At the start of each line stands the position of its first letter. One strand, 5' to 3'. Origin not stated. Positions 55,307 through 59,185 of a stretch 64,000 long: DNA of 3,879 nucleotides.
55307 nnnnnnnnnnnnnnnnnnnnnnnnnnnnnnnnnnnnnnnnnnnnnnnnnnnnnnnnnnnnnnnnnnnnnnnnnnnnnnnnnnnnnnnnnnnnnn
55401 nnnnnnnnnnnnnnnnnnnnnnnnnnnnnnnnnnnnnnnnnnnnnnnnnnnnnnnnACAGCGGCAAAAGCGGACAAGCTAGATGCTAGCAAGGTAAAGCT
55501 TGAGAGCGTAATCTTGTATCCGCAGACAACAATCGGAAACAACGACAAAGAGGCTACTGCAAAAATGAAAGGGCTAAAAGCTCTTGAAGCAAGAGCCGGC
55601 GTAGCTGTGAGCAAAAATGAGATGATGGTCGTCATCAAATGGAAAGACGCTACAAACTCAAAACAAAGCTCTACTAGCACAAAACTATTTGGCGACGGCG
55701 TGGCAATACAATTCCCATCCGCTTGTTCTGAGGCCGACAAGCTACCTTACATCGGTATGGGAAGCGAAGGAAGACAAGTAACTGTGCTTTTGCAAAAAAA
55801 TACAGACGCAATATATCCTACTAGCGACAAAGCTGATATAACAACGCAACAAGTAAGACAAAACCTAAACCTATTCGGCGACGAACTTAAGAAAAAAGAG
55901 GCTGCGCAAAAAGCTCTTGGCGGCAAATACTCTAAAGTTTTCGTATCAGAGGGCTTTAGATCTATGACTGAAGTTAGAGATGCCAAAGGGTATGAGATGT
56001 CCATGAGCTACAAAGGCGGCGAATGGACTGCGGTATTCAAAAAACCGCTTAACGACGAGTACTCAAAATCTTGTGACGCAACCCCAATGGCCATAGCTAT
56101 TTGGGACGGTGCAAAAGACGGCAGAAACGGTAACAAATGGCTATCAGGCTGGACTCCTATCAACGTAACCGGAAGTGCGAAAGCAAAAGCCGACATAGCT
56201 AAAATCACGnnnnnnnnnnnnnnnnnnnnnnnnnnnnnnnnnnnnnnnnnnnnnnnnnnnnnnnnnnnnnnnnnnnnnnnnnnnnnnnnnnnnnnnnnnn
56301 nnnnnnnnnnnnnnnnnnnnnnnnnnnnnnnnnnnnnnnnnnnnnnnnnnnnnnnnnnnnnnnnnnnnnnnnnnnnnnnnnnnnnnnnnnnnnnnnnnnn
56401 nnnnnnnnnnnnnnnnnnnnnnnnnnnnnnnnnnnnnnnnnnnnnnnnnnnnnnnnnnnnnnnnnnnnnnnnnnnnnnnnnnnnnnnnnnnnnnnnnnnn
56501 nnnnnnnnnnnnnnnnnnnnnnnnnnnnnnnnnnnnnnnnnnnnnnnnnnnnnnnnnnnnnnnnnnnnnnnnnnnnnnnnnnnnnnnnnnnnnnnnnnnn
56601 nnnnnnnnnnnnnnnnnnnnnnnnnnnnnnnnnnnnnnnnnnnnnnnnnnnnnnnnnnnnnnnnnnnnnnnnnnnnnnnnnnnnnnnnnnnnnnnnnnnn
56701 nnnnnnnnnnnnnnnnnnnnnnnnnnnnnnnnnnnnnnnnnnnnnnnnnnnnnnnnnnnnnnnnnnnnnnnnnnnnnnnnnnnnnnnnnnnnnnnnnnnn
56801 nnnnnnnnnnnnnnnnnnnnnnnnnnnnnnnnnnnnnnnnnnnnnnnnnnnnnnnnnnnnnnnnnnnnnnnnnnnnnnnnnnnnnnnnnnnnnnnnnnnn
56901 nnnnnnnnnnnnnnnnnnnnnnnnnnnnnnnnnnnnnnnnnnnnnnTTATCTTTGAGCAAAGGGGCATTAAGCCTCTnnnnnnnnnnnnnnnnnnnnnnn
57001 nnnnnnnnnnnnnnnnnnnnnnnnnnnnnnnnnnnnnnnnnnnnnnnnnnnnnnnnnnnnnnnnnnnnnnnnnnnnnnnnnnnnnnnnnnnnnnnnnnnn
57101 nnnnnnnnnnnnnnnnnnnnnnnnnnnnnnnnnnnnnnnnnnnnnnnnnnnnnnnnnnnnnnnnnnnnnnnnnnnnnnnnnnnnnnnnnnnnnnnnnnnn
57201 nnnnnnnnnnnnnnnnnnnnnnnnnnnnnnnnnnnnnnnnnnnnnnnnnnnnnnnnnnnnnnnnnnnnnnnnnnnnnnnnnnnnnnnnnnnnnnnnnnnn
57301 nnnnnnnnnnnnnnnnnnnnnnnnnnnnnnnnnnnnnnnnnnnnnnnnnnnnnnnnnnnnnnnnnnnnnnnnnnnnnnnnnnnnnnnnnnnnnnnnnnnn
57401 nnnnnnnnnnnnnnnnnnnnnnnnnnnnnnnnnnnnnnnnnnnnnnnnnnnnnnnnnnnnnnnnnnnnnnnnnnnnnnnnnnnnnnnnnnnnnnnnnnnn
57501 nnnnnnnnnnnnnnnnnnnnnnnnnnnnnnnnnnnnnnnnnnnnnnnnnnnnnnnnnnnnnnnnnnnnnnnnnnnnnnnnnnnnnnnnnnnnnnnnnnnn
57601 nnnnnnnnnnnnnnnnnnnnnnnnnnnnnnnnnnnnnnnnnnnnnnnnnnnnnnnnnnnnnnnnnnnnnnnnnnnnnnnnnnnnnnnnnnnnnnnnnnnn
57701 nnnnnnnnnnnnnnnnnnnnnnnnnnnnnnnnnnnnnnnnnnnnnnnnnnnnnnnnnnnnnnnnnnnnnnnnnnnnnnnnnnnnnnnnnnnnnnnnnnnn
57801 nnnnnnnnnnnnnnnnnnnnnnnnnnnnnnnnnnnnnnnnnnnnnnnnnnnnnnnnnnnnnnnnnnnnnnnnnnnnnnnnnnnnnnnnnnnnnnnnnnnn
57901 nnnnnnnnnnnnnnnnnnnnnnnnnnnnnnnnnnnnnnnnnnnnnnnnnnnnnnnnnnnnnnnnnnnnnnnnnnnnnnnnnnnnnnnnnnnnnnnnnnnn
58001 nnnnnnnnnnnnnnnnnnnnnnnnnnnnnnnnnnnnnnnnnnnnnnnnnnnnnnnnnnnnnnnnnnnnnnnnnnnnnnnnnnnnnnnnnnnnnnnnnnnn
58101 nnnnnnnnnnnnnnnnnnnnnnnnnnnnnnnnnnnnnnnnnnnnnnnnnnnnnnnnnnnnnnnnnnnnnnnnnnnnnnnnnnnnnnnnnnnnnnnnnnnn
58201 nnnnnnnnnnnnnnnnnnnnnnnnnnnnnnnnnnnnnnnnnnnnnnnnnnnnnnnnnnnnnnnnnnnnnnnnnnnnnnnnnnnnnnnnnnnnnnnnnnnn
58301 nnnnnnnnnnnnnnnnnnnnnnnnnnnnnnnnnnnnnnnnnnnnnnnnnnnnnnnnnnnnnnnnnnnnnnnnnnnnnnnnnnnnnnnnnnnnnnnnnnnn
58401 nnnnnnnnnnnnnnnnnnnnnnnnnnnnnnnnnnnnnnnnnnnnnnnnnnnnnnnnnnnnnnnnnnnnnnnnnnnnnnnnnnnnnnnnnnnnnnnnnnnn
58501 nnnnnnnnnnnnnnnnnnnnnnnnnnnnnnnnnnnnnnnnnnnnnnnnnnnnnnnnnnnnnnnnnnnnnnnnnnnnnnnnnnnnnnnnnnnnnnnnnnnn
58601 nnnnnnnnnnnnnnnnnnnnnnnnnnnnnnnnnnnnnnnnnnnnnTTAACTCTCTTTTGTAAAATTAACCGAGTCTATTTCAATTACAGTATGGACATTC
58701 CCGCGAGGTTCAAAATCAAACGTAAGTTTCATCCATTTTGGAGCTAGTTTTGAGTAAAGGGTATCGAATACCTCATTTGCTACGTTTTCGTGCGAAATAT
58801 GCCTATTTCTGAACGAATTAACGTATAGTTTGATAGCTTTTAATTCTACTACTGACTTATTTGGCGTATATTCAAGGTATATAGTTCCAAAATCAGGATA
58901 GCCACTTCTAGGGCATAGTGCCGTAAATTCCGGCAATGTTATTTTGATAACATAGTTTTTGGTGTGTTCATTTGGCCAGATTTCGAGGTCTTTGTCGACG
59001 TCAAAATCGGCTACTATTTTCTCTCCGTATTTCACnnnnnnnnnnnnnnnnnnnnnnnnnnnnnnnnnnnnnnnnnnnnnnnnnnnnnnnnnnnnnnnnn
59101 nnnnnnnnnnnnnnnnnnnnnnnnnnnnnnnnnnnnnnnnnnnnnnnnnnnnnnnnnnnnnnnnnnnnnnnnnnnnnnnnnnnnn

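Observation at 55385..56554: Gamma subunit fuses an EbdC/SerC-type haem-b domain to a class-I cytochrome c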

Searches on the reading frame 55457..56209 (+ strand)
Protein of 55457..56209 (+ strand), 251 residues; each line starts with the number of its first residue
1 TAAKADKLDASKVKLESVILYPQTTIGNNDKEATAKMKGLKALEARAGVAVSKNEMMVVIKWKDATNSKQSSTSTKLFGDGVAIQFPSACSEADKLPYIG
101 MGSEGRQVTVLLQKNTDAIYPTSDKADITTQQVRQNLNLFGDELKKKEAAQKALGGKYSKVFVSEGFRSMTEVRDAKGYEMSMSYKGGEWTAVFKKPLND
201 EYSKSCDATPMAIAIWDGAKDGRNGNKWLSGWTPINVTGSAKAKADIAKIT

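Call 51: search_protein_representatives(protein=window:55457-56209:+)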
Query: 251 residues. Proteins with E-value up to 0.001 (for the whole library): 198; up to 1e-10: 71; up to 1e-30: 25. The best 150 are listed.
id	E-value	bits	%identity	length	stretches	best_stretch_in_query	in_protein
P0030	2.0e-83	296.0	56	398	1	7-251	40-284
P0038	6.3e-65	235.5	51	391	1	10-250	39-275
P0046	9.6e-47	176.0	39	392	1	13-247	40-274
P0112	2.2e-45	171.5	41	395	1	13-246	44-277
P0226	1.2e-43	165.8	40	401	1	15-241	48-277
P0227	3.4e-43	164.4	41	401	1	15-244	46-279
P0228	5.8e-43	163.6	40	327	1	16-243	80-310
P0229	1.4e-42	162.4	42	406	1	10-250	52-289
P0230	1.1e-40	156.2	39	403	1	12-247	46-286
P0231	2.4e-40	155.1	37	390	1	14-239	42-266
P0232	6.5e-40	153.7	36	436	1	12-243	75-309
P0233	7.3e-38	146.9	39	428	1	15-240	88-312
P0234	1.2e-37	146.2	43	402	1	16-249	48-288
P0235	7.3e-37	143.7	38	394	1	11-248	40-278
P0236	1.2e-36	142.9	57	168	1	10-129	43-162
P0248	3.9e-27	111.9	38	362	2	13-114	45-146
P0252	2.4e-22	96.2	33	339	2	15-117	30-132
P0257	1.0e-19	87.6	40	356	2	17-116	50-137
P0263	5.6e-18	81.9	35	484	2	12-119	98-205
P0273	3.0e-15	73.0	39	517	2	161-238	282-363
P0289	6.4e-12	62.1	41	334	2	161-236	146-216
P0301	2.7e-09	53.5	35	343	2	165-240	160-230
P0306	7.2e-09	52.1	28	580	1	50-241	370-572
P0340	4.5e-06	42.9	28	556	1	54-243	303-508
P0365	7.9e-05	38.9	27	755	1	49-237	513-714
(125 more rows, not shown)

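Call 53: list_cluster_members(proteins=[P0248, P0252, P0257, P0263, P0273, P0289, P0301, P0306, P0340, P0365])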
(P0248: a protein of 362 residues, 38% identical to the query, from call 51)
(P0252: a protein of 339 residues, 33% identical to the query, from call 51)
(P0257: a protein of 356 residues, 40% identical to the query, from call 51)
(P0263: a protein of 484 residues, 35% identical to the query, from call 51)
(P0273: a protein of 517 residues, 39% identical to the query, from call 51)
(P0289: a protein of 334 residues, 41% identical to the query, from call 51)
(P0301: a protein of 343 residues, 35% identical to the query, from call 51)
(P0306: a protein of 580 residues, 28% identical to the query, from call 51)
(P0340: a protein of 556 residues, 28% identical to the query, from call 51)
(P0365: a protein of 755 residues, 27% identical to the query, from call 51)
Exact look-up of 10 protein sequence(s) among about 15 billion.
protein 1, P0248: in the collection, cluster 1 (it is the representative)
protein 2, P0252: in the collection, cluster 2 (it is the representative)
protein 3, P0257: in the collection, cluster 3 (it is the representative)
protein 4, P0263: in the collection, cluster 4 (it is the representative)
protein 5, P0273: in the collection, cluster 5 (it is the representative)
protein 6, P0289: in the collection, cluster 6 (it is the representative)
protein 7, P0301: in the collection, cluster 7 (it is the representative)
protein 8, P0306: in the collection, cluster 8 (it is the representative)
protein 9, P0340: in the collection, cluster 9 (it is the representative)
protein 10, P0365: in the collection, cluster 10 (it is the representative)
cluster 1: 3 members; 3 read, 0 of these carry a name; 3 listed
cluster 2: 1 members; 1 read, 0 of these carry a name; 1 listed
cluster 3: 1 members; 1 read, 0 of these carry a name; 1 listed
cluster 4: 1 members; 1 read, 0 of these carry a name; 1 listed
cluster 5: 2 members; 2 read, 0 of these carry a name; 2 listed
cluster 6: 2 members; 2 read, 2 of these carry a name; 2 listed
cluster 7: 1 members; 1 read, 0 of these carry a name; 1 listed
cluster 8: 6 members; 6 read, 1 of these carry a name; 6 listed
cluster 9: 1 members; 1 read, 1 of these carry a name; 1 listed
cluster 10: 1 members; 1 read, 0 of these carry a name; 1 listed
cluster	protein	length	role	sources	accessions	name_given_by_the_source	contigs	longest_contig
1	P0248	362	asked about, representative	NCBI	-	-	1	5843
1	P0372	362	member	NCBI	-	-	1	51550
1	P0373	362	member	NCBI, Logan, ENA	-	-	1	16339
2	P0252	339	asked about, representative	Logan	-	-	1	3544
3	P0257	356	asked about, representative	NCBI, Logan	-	-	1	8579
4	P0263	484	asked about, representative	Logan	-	-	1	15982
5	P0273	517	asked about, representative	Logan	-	-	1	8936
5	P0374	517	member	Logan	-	-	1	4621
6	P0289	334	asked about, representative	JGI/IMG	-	complex iron-sulfur molybdoenzyme family reductase subunit gamma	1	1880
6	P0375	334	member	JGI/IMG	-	DMSO reductase family type II enzyme heme b subunit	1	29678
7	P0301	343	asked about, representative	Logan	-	-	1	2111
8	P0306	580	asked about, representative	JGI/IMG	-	-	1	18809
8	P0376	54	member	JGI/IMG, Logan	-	hypothetical protein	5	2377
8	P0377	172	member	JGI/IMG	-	-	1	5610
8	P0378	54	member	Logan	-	-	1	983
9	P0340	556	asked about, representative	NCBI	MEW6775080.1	MAG: ethylbenzene dehydrogenase-related protein [Bdellovibrionota bacterium]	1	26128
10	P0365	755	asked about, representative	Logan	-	-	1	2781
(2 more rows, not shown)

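Call 61: find_homologous_proteins(query=P0248, max_evalue=1e-10)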
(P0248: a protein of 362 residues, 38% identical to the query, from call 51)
Query P0248 (362 aa): 479 proteins with E <= 1e-10 among 2024 candidates; the best 120 are listed.
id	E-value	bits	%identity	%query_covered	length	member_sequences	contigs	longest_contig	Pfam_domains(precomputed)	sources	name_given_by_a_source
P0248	2.7e-237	804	100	100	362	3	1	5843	PF09459.17,PF00034.27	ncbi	-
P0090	2.9e-138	479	57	100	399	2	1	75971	PF09459.17,PF13442.12,PF00034.27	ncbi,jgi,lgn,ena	-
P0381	6.3e-135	468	57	94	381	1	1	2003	PF09459.17,PF13442.12,PF00034.27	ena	-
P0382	3.6e-104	367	47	100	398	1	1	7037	PF09459.17,PF13442.12,PF00034.27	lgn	-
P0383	1.0e-102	362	45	100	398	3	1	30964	PF09459.17,PF13442.12,PF00034.27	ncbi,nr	ncbi:MAG: c-type cytochrome [Epsilonproteobacteria bacterium]|nr:c-type cytochrome [Campylobacterota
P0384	1.3e-101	358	45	100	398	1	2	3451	PF09459.17,PF13442.12,PF00034.27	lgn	-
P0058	1.3e-101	358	46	100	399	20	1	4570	PF09459.17,PF00034.27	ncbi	-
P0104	2.8e-101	357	47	100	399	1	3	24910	PF09459.17,PF13442.12,PF00034.27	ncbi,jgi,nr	ncbi:MAG: c-type cytochrome [Epsilonproteobacteria bacterium]|nr:c-type cytochrome [Campylobacterota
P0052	5.0e-101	356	46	100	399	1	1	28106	PF09459.17,PF13442.12,PF00034.27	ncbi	-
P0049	3.5e-100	353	46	100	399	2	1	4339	PF09459.17,PF13442.12,PF00034.27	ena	-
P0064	2.1e-98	348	45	100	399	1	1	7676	PF09459.17,PF13442.12,PF00034.27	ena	-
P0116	8.7e-98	346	46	100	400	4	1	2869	PF09459.17,PF13442.12,PF00034.27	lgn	-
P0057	5.4e-96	340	48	88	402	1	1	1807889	PF09459.17,PF13442.12,PF00034.27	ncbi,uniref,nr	ncbi:ethylbenzene dehydrogenase-related protein [Nitrosophilus alvini]|uniref:ethylbenzene dehydroge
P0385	1.5e-95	338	43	100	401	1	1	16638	PF09459.17,PF00034.27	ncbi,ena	-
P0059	1.1e-94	335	44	91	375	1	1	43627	PF09459.17,PF00034.27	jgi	jgi:complex iron-sulfur molybdoenzyme family reductase subunit gamma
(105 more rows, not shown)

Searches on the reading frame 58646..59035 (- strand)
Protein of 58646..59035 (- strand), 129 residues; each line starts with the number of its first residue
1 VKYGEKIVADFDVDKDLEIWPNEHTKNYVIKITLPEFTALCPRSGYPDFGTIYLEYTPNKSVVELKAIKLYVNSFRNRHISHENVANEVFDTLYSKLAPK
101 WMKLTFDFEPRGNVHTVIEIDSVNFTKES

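Call 49: search_protein_families(library=ncbifam, proteins=[window:58646-59035:-], max_evalue=0.00001)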
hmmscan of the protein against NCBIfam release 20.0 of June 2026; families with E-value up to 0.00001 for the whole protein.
window:58646-59035:- (129 aa): 3 families
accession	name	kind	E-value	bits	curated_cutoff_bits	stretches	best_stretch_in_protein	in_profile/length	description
TIGR03139.1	QueF-II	equivalog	6.9e-38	129.1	86.9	1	16-120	4-110/115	preQ(1) synthase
TIGR03138.1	QueF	equivalog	1.8e-07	31.1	293.45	1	40-113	181-252/275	NADPH-dependent 7-cyano-7-deazaguanine reductase QueF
NF006825.1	PRK09347.1-2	subfamily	2.2e-06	27.2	174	1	27-102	57-132/179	GTP cyclohydrolase I FolE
